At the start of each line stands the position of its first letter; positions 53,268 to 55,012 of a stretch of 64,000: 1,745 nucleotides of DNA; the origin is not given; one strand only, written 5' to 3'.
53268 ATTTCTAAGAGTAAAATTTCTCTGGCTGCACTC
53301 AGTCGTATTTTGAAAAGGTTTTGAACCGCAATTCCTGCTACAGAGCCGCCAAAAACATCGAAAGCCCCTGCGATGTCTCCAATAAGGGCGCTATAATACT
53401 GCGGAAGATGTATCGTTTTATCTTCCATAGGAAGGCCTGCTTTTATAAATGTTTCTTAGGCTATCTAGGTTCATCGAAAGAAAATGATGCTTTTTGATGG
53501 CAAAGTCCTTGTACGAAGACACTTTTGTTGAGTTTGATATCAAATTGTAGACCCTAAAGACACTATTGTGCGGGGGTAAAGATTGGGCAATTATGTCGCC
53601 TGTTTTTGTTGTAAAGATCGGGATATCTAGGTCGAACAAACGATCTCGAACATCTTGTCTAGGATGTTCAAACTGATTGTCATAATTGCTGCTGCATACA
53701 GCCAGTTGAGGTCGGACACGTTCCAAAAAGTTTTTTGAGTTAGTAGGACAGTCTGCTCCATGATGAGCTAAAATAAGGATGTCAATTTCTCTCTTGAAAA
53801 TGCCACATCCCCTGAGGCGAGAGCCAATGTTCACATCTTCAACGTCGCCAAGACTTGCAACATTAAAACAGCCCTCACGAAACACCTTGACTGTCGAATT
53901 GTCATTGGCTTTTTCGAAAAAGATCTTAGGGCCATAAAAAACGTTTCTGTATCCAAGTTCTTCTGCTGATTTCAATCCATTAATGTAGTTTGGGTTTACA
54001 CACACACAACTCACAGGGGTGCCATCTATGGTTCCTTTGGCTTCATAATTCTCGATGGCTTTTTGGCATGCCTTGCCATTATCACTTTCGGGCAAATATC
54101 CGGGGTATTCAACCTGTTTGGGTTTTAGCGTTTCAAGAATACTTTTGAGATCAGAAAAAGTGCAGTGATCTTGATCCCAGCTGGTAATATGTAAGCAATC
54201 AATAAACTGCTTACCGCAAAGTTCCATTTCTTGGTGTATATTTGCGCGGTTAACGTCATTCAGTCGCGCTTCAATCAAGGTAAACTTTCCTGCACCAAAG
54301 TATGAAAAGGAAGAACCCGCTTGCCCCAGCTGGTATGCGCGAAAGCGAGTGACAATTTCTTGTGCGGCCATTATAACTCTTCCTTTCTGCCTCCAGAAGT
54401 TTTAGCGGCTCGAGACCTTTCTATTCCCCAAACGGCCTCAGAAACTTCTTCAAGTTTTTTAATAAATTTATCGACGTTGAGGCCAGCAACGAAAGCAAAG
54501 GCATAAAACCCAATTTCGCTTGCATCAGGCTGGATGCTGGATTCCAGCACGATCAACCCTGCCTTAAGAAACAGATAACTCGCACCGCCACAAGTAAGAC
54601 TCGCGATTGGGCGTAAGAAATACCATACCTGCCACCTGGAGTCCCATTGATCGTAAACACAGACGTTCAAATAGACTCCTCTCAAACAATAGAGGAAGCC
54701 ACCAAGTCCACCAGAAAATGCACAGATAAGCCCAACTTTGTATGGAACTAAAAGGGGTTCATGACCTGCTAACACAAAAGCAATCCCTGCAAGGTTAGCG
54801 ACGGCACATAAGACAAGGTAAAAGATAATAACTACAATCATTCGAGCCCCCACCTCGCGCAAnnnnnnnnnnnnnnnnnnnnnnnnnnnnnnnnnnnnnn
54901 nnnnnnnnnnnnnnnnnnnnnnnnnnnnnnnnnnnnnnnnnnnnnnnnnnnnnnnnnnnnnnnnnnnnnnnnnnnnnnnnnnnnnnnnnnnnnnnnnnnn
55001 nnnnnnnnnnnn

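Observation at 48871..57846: Translationally coupled seven-gene minus-strand operon: SNF2 helicase, membrane protein, ComEC-like MBL hydrolase, 219-aa unknown, Mod remnant, small membrane protein, intact type III Res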

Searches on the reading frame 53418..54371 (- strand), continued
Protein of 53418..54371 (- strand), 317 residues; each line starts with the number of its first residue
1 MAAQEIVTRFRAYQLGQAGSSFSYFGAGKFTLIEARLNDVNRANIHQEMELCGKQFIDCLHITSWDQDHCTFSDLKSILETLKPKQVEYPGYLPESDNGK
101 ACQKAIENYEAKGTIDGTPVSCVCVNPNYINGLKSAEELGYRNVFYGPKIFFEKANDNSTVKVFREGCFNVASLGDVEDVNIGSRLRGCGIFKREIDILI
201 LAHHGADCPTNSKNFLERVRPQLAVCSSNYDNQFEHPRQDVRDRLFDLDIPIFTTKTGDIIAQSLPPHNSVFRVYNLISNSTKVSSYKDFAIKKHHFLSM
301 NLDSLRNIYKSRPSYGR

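Call 22: search_protein_families(library=padloc, proteins=[L035:5304-6464:+, L035:6465-8780:+, L029:8755-9936:+, L012:9339-10004:+, L073:625-1143:+, L003:11000-11839:+, L003:13524-14144:+, L012:10993-11799:+, L007:11012-12043:+, L085:9486-9974:+], max_evalue=0.01)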
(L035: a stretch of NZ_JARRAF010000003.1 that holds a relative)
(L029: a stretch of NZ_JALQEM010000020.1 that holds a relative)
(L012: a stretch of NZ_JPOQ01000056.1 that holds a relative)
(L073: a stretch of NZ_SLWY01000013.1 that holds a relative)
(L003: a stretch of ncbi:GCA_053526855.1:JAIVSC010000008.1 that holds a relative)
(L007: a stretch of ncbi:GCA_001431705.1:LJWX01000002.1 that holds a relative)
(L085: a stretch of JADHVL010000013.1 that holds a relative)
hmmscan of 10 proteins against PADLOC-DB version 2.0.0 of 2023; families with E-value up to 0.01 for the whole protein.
L035:5304-6464:+ (386 aa): 2 families
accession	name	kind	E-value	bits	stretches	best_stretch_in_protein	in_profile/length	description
PDLC03805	RTasMBL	-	4.3e-12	43.9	1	55-275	31-244/322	DRT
PDLC03854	LmuA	-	2.7e-11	41.2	1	12-173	4-145/345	-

L035:6465-8780:+ (771 aa): 54 families (the best 25 are shown)
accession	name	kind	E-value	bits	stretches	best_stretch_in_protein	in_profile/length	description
PDLC00844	E1-E2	-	7.3e-22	75.6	1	379-495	265-379/489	E1-E2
PDLC00890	JAB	-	1.5e-19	68.1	1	632-760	10-135/157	JAB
PDLC00827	E1-E2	-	2.1e-19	67.3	1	642-755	573-684/711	E1-E2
PDLC00835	E1-E2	-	9.2e-19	65.2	2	652-759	636-739/778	E1-E2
PDLC00855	E1-E2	-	1.4e-16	58.6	1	395-495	307-410/579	E1-E2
PDLC00848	E1-E2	-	2.7e-15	53.7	1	394-503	378-485/607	E1-E2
PDLC00896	JAB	-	8.2e-15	52.9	1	636-763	15-142/159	JAB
PDLC00889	JAB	-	1.2e-14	52.2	1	653-758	40-141/168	JAB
PDLC00902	JAB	-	6.1e-14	50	1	650-769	33-148/159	JAB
PDLC00847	E1-E2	-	1.8e-13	47.8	1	392-500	288-393/523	E1-E2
PDLC00727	Effector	-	3e-12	43.8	1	651-742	25-113/590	TIR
PDLC00829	E1-E2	-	3.6e-12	44.1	1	394-491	175-270/426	E1-E2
PDLC00838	E1-E2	-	5.6e-12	42.6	2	655-763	613-717/736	E1-E2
PDLC00887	JAB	-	1.9e-11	42.2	1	653-767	36-146/160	JAB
PDLC00828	E1-E2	-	6.7e-11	40.1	1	394-482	179-265/431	E1-E2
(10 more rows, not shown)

L029:8755-9936:+ (393 aa): 0 families

L012:9339-10004:+ (221 aa): 0 families

L073:625-1143:+ (172 aa): 3 families
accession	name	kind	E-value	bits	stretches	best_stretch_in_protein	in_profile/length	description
PDLC04670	PDC-M48A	-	1e-54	183.2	1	5-165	1-161/164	-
PDLC04671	PDC-M48A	-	9.1e-42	141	1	5-169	1-163/166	-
PDLC04672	PDC-M48A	-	5.3e-26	89.6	1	43-164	2-124/125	-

L003:11000-11839:+ (279 aa): 6 families
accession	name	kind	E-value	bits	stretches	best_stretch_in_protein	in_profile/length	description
PDLC04674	PDC-M48B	-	4.2e-63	211.2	1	1-257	1-258/270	-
PDLC04675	PDC-M48B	-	8e-26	88.9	1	3-258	7-276/291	-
PDLC04673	PDC-M48B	-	2.6e-08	31.6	1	139-221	156-236/296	-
PDLC04676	PDC-M48B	-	2e-05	21.6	1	139-204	213-279/357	-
PDLC03854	LmuA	-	0.00019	18.7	0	1-67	3-77/345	-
PDLC03805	RTasMBL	-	0.0076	13.5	0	4-72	4-73/322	DRT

L003:13524-14144:+ (206 aa): 0 families

L012:10993-11799:+ (268 aa): 7 families
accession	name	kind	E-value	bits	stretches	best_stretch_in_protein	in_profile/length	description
PDLC04674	PDC-M48B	-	8.3e-80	266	1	1-264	1-263/270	-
PDLC04675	PDC-M48B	-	3.1e-21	73.8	1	2-258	6-274/291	-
PDLC03854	LmuA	-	3.5e-09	34.3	1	1-72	3-79/345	-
PDLC03805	RTasMBL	-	1.5e-08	32.2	1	1-75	1-73/322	DRT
PDLC04676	PDC-M48B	-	6.2e-07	26.5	1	48-81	59-92/357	-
PDLC04673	PDC-M48B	-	6.9e-06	23.7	1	115-217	131-229/296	-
PDLC02158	Avs1a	-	0.002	15.4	0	1-71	1-72/392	-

L007:11012-12043:+ (343 aa): 6 families
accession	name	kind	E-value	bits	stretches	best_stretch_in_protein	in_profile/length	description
PDLC04673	PDC-M48B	-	6.7e-39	132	1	90-326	51-278/296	-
PDLC04675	PDC-M48B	-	1.5e-18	65.1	1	84-271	52-227/291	-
PDLC03854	LmuA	-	4.5e-13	47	2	12-114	2-80/345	-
PDLC04674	PDC-M48B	-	4.5e-10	37.3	1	197-277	137-220/270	-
PDLC03805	RTasMBL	-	1.6e-09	35.4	1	192-295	173-277/322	DRT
PDLC04676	PDC-M48B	-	2.7e-06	24.5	1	90-120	60-90/357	-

L085:9486-9974:+ (162 aa): 0 families

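Call 53: predict_structure(alignment_id=A2)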
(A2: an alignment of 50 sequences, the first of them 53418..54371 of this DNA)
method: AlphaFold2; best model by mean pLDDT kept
length: 317 residues; sequences in the alignment: 50
mean_pLDDT: 91.4   pTM: 0.91
mean pLDDT of the five models: 91.4, 90.8, 90.6, 90.2, 86.0
residues with pLDDT >= 90: 242; 70-90: 53; 50-70: 20; < 50: 2
segments of 3 or more residues with pLDDT < 50: none
pLDDT, mean of each block of 10 residues (from residue 1): 91 91 97 95 96 97 94 97 97 95 98 91 95 65 89 93 95 95 91 94 93 97 88 78 98 93 97 94 94 91 77 57
secondary structure, 60 per line:
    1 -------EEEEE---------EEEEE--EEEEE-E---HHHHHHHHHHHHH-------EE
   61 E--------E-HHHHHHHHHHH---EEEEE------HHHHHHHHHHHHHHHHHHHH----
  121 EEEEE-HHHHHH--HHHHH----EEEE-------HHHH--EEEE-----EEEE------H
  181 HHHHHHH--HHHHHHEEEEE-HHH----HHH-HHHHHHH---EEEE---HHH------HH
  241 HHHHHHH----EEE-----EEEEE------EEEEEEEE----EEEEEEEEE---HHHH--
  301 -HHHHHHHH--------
elements in order: E8-12 E22-26 E29-33 H39-51 E59-61 H72-82 E86-90 H97-116 E121-125 H127-132 H135-139 E144-147 H155-158 E161-164 E170-173 H180-187 H190-195 E196-200 H213-219 E223-226 H239-247 E252-254 E260-264 E271-278 E283-291 H295-298 H302-309

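Call 56: fold_search(model_id=the predicted structure, library=pdb)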
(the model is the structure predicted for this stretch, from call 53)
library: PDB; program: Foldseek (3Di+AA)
matches with E <= 10: 1341; with E <= 0.001: 101
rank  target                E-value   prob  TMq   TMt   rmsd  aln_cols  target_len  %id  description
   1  9ic4                  2.1e-16  1.00  0.59  0.69   5.3       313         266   17  Crystal structure of beta-lactamase-like domain of ComEC from Moorella glycerini (released 2025-10-01)
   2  1wra_B                4.6e-13  1.00  0.60  0.61   6.3       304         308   12  Crystal Structure of Phosphorylcholine Esterase Domain of the Virulence Factor Choline Binding Protein E from Streptoc (released 2005-05-31)
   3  2bib                  4.6e-13  1.00  0.59  0.37   9.8       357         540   11  Crystal structure of the complete modular teichioic acid phosphorylcholine esterase Pce (CbpE) from Streptococcus pneumo (released 2005-05-09)
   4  1wra_A                3.8e-12  1.00  0.58  0.60   6.4       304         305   12  Crystal Structure of Phosphorylcholine Esterase Domain of the Virulence Factor Choline Binding Protein E from Streptoc (released 2005-05-31)
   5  3x2y_A                3.8e-07  1.00  0.49  0.65   5.7       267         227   13  Crystal structure of metallo-beta-lactamase H8A from Thermotoga maritima (released 2016-02-17)
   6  3x2x_A                4.3e-07  1.00  0.47  0.62   5.8       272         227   12  Crystal structure of metallo-beta-lactamase H48A from Thermotoga maritima (released 2016-02-17)
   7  2p4z_B                5.2e-07  1.00  0.44  0.50   9.2       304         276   12  A Ferredoxin-like Metallo-beta-lactamase Superfamily Protein from Thermoanaerobacter tengcongensis (released 2008-03-18)
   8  3x2z_A                5.8e-07  1.00  0.46  0.61   6.1       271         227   14  Crystal structure of metallo-beta-lactamase in complex with nickel from Thermotoga maritima (released 2016-02-17)
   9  7bz3_D                6.2e-07  1.00  0.54  0.53  18.8       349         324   13  The mutant variant of PNGM-1. H257 was substituted for alanine to study substrate binding. (released 2021-04-28)
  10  1zkp_A                1.1e-06  1.00  0.48  0.58   5.5       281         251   11  1.5A Resolution Crystal Structure of a Metallo Beta Lactamase Family Protein, the ELAC Homolgue of Bacillus anthracis, (released 2005-06-21)
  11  8yyg                  1.4e-06  1.00  0.38  0.29  13.1       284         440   12  RNase J2 mutant H78A (released 2025-02-12)
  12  8yyf                  1.5e-06  1.00  0.41  0.31  13.9       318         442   12  RNase J2 mutant H76A (released 2025-02-12)
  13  8yyk_B                1.8e-06  1.00  0.39  0.29  15.3       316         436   12  Structure of RNase J2 wild type at room temperature (released 2025-02-12)
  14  5a0t_A                2.5e-06  1.00  0.40  0.29  12.7       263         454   14  Catalysis and 5' end sensing by ribonuclease RNase J of the metallo- beta-lactamase family (released 2015-08-19)
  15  7bz3_C                2.7e-06  1.00  0.50  0.48  17.8       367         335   11  The mutant variant of PNGM-1. H257 was substituted for alanine to study substrate binding. (released 2021-04-28)
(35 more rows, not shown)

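Call 67: search_protein_families(library=padloc, proteins=[L073:1140-2087:+, L075:594-1541:+, L012:10001-10957:+, L035:9983-10942:+, L085:9995-10858:+, L068:2369-3457:+, L077:8783-9841:+, L085:10920-12524:+], max_evalue=0.001)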
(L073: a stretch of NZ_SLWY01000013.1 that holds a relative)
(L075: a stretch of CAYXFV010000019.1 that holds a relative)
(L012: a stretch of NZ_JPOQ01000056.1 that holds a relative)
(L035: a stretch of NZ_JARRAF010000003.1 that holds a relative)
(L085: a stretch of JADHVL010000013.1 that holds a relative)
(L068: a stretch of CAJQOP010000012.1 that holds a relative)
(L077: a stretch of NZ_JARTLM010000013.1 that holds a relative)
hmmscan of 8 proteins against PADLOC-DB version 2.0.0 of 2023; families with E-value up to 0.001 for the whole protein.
L073:1140-2087:+ (315 aa): 5 families
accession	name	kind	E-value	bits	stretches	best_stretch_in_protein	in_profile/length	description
PDLC04675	PDC-M48B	-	2.3e-08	31.6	1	127-224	129-228/291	-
PDLC03854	LmuA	-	1.3e-06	25.8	1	74-238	167-299/345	-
PDLC04673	PDC-M48B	-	1.5e-06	25.9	1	149-232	154-236/296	-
PDLC04674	PDC-M48B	-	1.1e-05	22.9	1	146-231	135-221/270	-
PDLC02158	Avs1a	-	5.7e-05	20.5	1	147-243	248-345/392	-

L075:594-1541:+ (315 aa): 5 families
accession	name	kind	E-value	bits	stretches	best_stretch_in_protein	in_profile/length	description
PDLC04675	PDC-M48B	-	8.2e-08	29.8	1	125-224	127-228/291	-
PDLC04673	PDC-M48B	-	3.1e-06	24.8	1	148-233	153-237/296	-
PDLC04674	PDC-M48B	-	5.6e-06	23.9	1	142-231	131-221/270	-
PDLC02158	Avs1a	-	0.0001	19.7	0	147-238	248-339/392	-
PDLC03805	RTasMBL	-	0.00014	19.2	1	104-229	141-262/322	DRT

L012:10001-10957:+ (318 aa): 3 families
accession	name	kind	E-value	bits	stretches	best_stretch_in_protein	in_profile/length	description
PDLC04673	PDC-M48B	-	3.8e-06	24.5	1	155-237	155-237/296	-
PDLC04675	PDC-M48B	-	0.00013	19.3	1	156-231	155-231/291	-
PDLC03854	LmuA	-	0.00086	16.5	0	143-242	198-299/345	-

L035:9983-10942:+ (319 aa): 4 families
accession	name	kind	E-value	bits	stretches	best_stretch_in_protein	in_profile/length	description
PDLC03854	LmuA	-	7.4e-08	29.9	1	154-251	210-307/345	-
PDLC04673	PDC-M48B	-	1.3e-05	22.8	1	156-234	157-233/296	-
PDLC04674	PDC-M48B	-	0.00051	17.4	1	49-230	41-216/270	-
PDLC04675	PDC-M48B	-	0.00096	16.4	0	147-230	146-229/291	-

L085:9995-10858:+ (287 aa): 5 families
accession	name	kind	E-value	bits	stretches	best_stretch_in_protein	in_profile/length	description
PDLC04673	PDC-M48B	-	9.2e-09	33.1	1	147-227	159-239/296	-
PDLC03854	LmuA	-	1.3e-07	29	1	143-235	209-303/345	-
PDLC04675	PDC-M48B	-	2.8e-07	28.1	1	141-220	150-230/291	-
PDLC02158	Avs1a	-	0.0001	19.7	1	145-230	252-337/392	-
PDLC03805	RTasMBL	-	0.0004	17.7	1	140-236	176-275/322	DRT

L068:2369-3457:+ (362 aa): 6 families
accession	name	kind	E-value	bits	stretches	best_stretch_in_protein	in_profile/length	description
PDLC04676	PDC-M48B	-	2.5e-165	547.6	1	1-361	1-356/357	-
PDLC03854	LmuA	-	1.6e-23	81.4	1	16-324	11-306/345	-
PDLC03805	RTasMBL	-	2.2e-16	58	1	17-284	10-250/322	DRT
PDLC04677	PDC-M48B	-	2.6e-14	51.3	1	6-320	4-299/339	-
PDLC02158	Avs1a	-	2.9e-09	34.6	1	212-326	248-348/392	-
PDLC04673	PDC-M48B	-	2e-06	25.4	0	17-112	11-103/296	-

L077:8783-9841:+ (352 aa): 0 families

L085:10920-12524:+ (534 aa): 0 families

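Call 86: search_protein_families(library=phrogs, proteins=[window:53418-54371:-], max_evalue=0.01)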
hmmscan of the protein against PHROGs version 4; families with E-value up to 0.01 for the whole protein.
window:53418-54371:- (317 aa): 3 families
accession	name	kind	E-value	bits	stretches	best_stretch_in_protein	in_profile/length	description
phrog_14556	-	unknown function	1.9e-13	51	1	151-264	261-372/451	-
phrog_7043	-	tail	3.7e-11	43.3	1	153-272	765-884/1077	tail protein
phrog_36445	-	unknown function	1.2e-09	39.2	1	194-256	108-169/195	-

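Call 101: search_protein_families(library=pfam, alignment_id=A7, max_evalue=0.00001)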
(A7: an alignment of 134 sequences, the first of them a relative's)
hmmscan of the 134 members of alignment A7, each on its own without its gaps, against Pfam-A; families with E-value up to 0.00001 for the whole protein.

A. member 1, L013:7426-8268:- (280 aa): 1 family
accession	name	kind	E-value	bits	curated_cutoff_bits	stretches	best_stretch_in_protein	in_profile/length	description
PF08843.17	AbiEii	-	7.1e-39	134.6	22.5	1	36-264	2-237/238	Nucleotidyl transferase AbiEii toxin, Type IV TA system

B. families by the number of members that match (of 134 scanned): 130 families (the first 25 are shown)
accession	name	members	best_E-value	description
PF03466.25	LysR_substrate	4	8e-42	LysR substrate binding domain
PF00126.33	HTH_1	4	3.8e-21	Bacterial regulatory helix-turn-helix protein, lysR family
PF00155.27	Aminotran_1_2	3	3.4e-63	Aminotransferase class I and II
PF04465.17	DUF499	3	4e-33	Protein of unknown function (DUF499)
PF20473.4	MmeI_Mtase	2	4.6e-116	MmeI, DNA-methyltransferase domain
PF20466.3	MmeI_TRD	2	3.4e-82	MmeI, target recognition domain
PF18766.7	SWI2_SNF2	2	5.9e-78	SWI2/SNF2 ATPase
PF20464.3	MmeI_N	2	1.2e-46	MmeI, N-terminal domain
PF01555.25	N6_N4_Mtase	2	1.2e-45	DNA methylase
PF00239.26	Resolvase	2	1.1e-41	Resolvase, N terminal domain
PF04851.21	ResIII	2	2.2e-36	Type III restriction enzyme, res subunit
PF06634.17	DUF1156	2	2.5e-32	Protein of unknown function (DUF1156)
PF20467.3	MmeI_C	2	5.9e-30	MmeI, C-terminal domain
PF06114.19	Peptidase_M78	2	2.1e-29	IrrE N-terminal-like domain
PF13676.11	TIR_2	2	3.4e-27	TIR domain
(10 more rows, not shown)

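Call 102: search_solved_structures(query=A2, max_evalue=1, show_alignments=2)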
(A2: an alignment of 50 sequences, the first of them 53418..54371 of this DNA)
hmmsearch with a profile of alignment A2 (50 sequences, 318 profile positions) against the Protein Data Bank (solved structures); distinct sequences matched with E-value up to 1: 10.
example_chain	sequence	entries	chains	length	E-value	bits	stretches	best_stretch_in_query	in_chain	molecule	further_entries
9ic4_A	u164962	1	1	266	2.4e-09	39.8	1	154-267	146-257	Competence protein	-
30bt_A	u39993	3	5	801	1.8e-08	36.9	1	154-270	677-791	Beta-lactamase-like domain | ComEC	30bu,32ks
9vc6_A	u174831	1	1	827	6.4e-07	31.8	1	196-256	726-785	Competence protein ComEC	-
9vc9_A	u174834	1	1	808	6.8e-07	31.7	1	154-263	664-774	Dna internalization-related competence protein rec2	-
9vcb_A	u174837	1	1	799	8.2e-06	28.2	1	157-261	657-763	DNA internalization-related competence protein ComEC/Rec2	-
9vcf_A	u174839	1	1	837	8.8e-06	28.1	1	157-261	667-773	DNA internalization-related competence protein ComEC/Rec2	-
12qj_A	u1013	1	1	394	0.00077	21.7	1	34-230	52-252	Choline binding protein E CbpE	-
1wra_A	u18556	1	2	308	0.0027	19.9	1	35-230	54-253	Teichoic acid phosphorylcholine esterase/choline binding protein E (cbpE)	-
2bib_A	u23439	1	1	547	0.011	17.9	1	35-230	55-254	TEICHOIC ACID PHOSPHORYLCHOLINE ESTERASE/ CHOLINE BINDING PROTEIN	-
9h2k_C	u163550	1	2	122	0.083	15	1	88-185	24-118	Protein Ac102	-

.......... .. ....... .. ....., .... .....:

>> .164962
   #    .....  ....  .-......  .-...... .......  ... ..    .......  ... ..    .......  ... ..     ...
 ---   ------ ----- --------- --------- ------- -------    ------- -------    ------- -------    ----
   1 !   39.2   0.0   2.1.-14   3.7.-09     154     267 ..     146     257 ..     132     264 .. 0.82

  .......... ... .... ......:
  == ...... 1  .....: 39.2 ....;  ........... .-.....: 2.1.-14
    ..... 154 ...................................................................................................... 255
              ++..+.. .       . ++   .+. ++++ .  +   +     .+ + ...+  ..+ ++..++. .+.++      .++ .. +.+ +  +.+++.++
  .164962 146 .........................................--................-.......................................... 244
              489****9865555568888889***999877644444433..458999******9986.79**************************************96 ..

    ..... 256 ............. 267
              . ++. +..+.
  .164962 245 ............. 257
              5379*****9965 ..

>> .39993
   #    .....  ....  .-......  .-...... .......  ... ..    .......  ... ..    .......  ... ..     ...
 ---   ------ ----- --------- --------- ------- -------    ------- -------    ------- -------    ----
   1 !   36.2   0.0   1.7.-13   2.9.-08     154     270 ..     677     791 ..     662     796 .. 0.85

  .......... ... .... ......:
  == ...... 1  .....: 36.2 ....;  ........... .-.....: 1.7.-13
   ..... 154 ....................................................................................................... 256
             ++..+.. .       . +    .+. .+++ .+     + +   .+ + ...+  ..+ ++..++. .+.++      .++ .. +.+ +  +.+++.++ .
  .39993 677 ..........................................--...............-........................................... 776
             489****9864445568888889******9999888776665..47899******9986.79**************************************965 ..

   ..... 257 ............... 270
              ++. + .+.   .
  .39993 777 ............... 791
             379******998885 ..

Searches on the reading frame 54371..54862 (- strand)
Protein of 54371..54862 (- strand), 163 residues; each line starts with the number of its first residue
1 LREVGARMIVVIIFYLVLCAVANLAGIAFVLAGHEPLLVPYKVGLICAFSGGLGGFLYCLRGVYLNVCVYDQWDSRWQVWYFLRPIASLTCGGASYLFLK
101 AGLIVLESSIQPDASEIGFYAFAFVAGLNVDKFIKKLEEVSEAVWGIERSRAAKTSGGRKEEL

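Call 4: search_protein_families(library=pfam, proteins=[window:54371-54862:-], max_evalue=0.01)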
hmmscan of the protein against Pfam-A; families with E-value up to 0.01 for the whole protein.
window:54371-54862:- (163 aa): 0 families

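Call 5: search_protein_families(library=padloc, proteins=[window:54371-54862:-], max_evalue=0.01)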
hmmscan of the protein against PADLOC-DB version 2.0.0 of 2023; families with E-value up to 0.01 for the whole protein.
window:54371-54862:- (163 aa): 0 families

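Call 9: search_protein_families(library=ncbifam, proteins=[window:54371-54862:-], max_evalue=0.01)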
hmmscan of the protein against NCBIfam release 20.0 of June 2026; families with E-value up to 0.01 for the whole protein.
window:54371-54862:- (163 aa): 1 family
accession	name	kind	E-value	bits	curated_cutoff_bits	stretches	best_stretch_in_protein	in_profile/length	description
NF000221.4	FosA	exception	0.0064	16.4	250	0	87-152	38-99/137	FosA family fosfomycin resistance glutathione transferase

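Call 86: search_protein_families(library=phrogs, proteins=[window:54371-54862:-], max_evalue=0.01)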
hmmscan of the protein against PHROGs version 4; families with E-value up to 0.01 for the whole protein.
window:54371-54862:- (163 aa): 0 families
